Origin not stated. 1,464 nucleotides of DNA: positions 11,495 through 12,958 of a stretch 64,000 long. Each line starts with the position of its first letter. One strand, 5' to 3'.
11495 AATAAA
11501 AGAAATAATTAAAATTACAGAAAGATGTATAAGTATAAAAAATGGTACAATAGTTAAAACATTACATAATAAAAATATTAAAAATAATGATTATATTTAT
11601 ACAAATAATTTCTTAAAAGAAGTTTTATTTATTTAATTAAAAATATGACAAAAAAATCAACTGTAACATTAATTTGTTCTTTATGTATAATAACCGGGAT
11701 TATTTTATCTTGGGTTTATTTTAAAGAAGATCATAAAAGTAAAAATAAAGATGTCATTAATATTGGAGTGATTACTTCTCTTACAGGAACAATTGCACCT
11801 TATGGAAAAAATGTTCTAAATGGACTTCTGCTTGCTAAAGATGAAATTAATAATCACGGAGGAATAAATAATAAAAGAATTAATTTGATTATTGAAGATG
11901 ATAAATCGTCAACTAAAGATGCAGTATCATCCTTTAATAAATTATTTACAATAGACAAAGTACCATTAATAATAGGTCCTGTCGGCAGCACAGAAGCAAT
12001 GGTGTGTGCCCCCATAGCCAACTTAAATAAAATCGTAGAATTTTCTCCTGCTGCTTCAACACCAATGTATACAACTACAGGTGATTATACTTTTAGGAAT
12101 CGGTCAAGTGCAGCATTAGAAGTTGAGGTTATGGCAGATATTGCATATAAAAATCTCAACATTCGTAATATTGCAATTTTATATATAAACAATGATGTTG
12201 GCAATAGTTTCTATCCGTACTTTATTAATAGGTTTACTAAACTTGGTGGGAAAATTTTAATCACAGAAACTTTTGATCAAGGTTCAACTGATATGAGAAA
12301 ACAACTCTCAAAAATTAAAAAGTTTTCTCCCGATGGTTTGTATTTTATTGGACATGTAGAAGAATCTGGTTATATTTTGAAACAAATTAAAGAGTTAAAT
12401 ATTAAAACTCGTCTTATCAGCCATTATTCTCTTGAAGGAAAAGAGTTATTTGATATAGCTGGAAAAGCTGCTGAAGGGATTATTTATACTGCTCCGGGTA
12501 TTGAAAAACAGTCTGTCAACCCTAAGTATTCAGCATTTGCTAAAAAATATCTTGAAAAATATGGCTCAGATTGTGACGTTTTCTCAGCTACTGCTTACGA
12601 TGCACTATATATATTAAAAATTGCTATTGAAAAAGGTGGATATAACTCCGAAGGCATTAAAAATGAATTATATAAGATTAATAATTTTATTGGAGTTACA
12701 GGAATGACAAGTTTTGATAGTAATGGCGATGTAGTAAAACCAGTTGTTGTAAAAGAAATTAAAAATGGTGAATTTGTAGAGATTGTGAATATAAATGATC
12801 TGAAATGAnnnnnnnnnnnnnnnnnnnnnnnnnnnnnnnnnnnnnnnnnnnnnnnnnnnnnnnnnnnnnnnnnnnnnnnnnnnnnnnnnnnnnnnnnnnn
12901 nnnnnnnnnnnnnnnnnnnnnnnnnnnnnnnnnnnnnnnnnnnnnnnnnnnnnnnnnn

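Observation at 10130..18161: Liv-type ABC importer operon carrying an embedded B12-radical SAM enzyme and a degenerate sigma54-type AAA+ protein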

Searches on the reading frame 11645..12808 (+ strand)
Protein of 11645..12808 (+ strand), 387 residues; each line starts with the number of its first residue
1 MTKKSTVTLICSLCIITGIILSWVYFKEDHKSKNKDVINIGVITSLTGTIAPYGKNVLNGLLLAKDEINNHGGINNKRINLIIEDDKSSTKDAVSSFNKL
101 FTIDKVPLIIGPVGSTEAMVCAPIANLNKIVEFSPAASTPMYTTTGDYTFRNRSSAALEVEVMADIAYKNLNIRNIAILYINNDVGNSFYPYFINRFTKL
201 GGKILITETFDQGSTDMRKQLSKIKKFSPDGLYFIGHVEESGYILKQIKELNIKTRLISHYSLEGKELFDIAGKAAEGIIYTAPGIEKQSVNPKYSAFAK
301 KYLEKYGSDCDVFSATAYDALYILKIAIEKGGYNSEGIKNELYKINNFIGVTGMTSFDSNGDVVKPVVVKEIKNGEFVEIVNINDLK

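Call 3: search_protein_families(library=pfam, proteins=[window:11645-12808:+], max_evalue=0.01)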
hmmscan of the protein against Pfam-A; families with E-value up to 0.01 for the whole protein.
window:11645-12808:+ (387 aa): 3 families
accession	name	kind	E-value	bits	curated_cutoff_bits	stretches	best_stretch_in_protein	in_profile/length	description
PF13458.12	Peripla_BP_6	-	6.3e-52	177.8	31.7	1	38-375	2-342/343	Periplasmic binding protein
PF01094.35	ANF_receptor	-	3.4e-32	112.3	25.4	1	59-366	4-343/353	Receptor family ligand binding region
PF13433.12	Peripla_BP_5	-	3.5e-17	63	27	2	38-116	1-79/363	Periplasmic binding protein domain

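Call 4: search_protein_families(library=ncbifam, proteins=[window:11645-12808:+], max_evalue=0.01)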
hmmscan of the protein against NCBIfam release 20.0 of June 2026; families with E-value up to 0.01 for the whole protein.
window:11645-12808:+ (387 aa): 3 families
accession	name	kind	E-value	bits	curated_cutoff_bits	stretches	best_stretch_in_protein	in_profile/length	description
NF011933.0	PRK15404.1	subfamily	2.6e-36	125.5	477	1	31-363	21-350/370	high-affinity branched-chain amino acid ABC transporter substrate-binding protein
TIGR03407.1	urea_ABC_UrtA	exception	1.2e-18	67.2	492.75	1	38-381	1-349/361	urea ABC transporter substrate-binding protein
TIGR03669.1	urea_ABC_arch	equivalog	9.4e-10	38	494.8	1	38-333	1-295/375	urea ABC transporter substrate-binding protein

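Call 11: search_protein_families(library=padloc, proteins=[window:11645-12808:+], max_evalue=0.01)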
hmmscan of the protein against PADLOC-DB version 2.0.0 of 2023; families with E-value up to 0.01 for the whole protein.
window:11645-12808:+ (387 aa): 0 families

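Call 62: search_solved_structures(query=window:11645-12808:+, max_evalue=1e-10)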
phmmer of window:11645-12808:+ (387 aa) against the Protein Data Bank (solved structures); distinct sequences matched with E-value up to 1e-10: 22.
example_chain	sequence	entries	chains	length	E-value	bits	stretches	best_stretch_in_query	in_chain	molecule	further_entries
3td9_A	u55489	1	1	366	2.7e-54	188.3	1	31-387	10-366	Branched chain amino acid ABC transporter, periplasmic amino acid-binding protein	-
4gnr_A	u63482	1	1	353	2.9e-39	138.8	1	36-377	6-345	ABC transporter substrate-binding protein-branched chain amino acid transport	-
4n0q_A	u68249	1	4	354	5.8e-28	101.7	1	37-366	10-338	Leu/Ile/Val-binding protein homolog 3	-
4obb_A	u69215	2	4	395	1.5e-25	93.7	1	33-324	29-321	Amino acid/amide ABC transporter substrate-binding protein, HAAT family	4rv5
3ipc_A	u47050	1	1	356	1.9e-25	93.4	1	40-375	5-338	ABC transporter, substrate binding protein (Amino acid)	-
4nqr_A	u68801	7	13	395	2e-25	93.3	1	33-324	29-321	Amino acid/amide ABC transporter substrate-binding protein, HAAT family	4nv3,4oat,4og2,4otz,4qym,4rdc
3ip5_A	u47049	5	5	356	2.6e-25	92.9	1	40-375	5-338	ABC transporter, substrate binding protein (Amino acid)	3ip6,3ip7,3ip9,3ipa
3hut_A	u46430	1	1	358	1.3e-22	84.1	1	40-377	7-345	putative branched-chain amino acid ABC transporter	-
1z15_A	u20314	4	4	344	5.4e-22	82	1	38-363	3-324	Leu/Ile/Val-binding protein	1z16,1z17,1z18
4ey3_A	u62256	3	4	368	1.1e-21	81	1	34-373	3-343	Twin-arginine translocation pathway signal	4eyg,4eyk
2liv_A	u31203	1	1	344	1.9e-21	80.2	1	38-363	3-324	LEUCINE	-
4mpt_A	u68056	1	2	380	2e-21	80.2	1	35-312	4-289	Putative leu/ile/val-binding protein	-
4q6w_A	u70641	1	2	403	2.7e-21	79.8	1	35-312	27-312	Putative leu/ile/val-binding protein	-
1usg_A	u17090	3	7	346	1.3e-20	77.5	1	37-363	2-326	LEUCINE-SPECIFIC BINDING PROTEIN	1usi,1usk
8tg1_A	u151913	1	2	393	3.2e-20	76.2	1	27-381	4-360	Extracellular ligand-binding receptor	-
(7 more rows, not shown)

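Call 89: search_solved_structures(query=window:11645-12808:+, max_evalue=1e-30, show_alignments=2)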
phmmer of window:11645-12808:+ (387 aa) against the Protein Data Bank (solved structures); distinct sequences matched with E-value up to 1e-30: 2.
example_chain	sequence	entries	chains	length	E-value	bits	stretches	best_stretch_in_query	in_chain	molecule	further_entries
3td9_A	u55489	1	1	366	2.7e-54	188.3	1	31-387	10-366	Branched chain amino acid ABC transporter, periplasmic amino acid-binding protein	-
4gnr_A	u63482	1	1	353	2.9e-39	138.8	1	36-377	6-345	ABC transporter substrate-binding protein-branched chain amino acid transport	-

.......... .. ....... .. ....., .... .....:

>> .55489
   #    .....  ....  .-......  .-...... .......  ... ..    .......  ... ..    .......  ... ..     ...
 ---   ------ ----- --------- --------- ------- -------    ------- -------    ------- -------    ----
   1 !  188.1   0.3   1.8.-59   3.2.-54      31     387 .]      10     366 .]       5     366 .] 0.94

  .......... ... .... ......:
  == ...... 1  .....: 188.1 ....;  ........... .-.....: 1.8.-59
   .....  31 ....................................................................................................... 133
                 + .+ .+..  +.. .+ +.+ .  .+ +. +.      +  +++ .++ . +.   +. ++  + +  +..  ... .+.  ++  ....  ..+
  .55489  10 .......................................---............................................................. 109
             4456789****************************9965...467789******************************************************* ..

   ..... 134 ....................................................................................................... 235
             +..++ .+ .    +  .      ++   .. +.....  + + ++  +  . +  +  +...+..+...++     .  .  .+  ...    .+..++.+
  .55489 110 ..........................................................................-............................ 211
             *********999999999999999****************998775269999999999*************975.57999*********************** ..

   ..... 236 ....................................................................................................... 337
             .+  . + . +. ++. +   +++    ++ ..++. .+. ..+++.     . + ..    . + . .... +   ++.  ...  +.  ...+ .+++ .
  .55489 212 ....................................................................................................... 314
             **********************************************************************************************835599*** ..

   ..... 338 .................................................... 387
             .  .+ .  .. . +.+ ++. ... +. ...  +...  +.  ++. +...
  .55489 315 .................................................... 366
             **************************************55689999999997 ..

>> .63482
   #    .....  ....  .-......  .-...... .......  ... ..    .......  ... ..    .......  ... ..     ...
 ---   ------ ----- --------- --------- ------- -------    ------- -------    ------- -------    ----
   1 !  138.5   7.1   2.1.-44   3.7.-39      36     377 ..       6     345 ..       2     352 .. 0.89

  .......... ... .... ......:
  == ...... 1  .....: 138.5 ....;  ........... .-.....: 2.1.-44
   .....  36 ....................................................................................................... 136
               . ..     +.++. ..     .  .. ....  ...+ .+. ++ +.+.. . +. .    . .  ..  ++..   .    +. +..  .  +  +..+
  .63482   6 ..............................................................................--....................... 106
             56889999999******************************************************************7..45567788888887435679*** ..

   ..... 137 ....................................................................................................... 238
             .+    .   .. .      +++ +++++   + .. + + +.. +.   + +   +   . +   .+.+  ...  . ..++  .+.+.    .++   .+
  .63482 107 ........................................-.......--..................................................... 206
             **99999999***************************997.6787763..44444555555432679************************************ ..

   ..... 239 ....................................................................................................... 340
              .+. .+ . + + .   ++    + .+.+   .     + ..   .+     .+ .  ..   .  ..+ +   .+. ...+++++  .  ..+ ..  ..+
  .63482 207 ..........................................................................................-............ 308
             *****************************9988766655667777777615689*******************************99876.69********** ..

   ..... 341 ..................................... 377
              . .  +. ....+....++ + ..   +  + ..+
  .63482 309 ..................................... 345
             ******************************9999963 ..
